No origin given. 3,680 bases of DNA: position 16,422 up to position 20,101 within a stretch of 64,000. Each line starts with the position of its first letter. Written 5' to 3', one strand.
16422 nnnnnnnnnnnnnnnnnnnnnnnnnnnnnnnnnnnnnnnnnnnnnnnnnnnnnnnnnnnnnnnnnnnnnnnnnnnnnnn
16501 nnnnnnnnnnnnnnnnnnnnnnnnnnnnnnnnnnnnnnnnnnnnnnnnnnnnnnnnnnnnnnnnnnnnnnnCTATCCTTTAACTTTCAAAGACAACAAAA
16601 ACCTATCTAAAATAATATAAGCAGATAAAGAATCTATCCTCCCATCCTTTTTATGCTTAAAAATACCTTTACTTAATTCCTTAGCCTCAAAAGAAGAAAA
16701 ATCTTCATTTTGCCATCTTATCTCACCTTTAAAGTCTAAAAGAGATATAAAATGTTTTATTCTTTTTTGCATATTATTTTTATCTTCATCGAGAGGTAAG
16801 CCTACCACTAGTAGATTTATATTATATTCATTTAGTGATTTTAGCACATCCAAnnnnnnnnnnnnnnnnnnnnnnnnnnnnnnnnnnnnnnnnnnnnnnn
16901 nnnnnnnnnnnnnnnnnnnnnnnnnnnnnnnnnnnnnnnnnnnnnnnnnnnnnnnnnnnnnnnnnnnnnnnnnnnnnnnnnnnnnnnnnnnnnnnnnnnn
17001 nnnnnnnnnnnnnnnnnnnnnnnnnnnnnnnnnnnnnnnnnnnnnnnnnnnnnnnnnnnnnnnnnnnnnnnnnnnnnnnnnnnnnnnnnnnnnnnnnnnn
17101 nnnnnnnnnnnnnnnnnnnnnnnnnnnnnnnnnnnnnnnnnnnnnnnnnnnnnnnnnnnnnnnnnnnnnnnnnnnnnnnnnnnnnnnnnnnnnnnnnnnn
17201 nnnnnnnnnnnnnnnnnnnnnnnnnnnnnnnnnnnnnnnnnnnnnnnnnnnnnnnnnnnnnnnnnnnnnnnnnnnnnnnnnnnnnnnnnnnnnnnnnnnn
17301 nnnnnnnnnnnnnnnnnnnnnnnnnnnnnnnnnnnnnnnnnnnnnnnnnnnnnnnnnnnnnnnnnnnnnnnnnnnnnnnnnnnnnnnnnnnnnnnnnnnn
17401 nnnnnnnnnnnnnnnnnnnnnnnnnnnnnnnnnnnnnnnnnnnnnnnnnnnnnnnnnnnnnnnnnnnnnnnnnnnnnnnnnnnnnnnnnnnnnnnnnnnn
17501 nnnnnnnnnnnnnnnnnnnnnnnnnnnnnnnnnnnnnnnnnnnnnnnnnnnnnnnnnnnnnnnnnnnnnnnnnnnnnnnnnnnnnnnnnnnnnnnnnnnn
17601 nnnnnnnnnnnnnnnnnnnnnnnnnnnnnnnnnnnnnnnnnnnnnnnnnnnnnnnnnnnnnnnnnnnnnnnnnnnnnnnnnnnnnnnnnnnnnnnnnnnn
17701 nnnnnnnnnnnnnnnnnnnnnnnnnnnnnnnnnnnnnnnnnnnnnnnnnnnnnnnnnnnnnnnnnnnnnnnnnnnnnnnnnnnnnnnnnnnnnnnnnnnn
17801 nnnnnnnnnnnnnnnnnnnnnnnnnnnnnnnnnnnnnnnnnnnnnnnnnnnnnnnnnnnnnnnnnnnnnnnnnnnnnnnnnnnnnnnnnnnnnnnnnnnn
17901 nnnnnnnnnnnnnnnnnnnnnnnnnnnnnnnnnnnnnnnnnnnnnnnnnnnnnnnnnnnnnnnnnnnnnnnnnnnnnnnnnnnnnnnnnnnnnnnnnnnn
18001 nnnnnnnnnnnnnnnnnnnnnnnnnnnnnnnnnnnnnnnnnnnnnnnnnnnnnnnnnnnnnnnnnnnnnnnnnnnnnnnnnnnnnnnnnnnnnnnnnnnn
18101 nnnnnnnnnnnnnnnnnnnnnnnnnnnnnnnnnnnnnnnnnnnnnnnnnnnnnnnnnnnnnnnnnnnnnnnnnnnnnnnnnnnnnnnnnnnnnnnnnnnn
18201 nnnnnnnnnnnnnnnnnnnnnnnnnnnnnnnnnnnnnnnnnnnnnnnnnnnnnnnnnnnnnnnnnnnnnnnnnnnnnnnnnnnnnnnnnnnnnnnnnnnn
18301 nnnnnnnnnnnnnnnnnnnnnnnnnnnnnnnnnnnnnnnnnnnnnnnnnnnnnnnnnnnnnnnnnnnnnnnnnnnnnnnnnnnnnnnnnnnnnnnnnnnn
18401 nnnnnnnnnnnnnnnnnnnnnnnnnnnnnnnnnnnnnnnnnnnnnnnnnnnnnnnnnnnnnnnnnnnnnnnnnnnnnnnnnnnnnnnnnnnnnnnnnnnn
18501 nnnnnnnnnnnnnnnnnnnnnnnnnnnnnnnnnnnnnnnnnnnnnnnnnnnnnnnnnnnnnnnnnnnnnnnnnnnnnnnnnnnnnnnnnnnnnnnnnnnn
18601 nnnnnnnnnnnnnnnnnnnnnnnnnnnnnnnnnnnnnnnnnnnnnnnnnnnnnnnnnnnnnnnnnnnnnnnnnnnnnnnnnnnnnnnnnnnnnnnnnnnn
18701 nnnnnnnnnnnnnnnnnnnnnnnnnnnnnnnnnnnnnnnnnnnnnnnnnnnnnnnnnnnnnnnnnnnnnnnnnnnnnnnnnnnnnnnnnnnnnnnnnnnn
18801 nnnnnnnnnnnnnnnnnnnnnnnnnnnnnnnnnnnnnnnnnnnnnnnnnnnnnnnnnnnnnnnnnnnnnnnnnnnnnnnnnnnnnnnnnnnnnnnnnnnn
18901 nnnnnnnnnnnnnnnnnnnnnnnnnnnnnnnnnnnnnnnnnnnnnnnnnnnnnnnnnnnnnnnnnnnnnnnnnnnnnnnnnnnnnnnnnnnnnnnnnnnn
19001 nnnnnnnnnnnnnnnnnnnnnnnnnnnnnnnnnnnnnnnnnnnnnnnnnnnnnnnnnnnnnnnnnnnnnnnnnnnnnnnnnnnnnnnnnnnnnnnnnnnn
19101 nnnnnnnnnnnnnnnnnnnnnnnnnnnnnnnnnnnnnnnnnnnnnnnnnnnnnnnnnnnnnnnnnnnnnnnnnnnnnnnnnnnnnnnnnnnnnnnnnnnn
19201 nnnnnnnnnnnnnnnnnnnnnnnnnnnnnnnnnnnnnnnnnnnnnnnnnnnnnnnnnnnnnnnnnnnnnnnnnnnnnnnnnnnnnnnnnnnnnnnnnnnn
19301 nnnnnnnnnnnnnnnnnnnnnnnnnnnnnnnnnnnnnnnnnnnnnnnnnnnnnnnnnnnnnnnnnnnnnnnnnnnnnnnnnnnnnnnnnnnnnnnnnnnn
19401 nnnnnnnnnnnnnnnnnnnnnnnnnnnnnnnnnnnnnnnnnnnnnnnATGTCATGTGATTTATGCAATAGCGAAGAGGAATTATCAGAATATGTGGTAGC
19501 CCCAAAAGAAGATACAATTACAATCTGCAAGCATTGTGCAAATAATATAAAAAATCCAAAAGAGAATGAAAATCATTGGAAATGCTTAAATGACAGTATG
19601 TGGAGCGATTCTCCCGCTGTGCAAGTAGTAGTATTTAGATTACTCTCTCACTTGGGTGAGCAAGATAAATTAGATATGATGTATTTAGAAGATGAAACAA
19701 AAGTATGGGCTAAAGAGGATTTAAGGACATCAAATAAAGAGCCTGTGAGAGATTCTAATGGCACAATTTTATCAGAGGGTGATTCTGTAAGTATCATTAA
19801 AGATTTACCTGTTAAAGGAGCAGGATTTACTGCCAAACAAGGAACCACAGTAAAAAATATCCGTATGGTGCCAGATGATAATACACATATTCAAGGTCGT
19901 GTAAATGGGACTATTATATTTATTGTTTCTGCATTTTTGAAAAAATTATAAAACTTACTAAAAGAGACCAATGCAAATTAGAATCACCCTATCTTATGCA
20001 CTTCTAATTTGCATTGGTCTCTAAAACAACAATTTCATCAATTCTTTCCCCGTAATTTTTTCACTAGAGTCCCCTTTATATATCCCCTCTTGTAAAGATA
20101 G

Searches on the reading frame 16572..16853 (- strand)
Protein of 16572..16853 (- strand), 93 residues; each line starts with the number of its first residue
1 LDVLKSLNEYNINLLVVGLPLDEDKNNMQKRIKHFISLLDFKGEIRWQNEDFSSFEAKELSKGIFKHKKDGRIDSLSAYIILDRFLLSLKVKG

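Call 51: search_protein_families(library=pfam, max_evalue=0.000001, proteins=[window:16572-16853:-])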
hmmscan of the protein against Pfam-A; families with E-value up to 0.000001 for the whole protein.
window:16572-16853:- (93 aa): 1 family
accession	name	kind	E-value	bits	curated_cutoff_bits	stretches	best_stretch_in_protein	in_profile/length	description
PF03652.20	RuvX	-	9.8e-15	55.5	29.2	1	4-86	44-132/134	Holliday junction resolvase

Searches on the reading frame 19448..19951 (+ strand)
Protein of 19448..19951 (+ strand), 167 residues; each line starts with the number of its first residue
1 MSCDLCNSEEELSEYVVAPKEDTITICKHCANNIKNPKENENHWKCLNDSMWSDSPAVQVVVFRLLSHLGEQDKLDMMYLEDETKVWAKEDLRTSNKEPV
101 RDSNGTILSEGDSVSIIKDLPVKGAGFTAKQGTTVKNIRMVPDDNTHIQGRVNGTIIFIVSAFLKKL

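Call 18: search_protein_families(library=ncbifam, proteins=[window:19448-19951:+])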
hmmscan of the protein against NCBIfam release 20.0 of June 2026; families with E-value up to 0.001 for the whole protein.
window:19448-19951:+ (167 aa): 1 family
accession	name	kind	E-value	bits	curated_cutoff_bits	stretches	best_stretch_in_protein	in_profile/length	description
TIGR00686.1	phnA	hypoth_equivalog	2e-15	56.9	80.2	1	85-166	27-108/109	zinc ribbon domain-containing protein YjdM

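Call 77: find_encoding_contigs(protein=window:19448-19951:+, flank=10000, max_places=8)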
Protein window:19448-19951:+ (167 aa): 1 contig read that carries it; 1 place shown.
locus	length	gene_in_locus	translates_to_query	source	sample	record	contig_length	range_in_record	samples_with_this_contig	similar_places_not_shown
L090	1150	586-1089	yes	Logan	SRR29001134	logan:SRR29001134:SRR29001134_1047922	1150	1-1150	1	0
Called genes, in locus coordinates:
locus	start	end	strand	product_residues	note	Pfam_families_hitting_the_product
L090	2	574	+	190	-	?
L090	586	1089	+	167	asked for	PF03831:YjdM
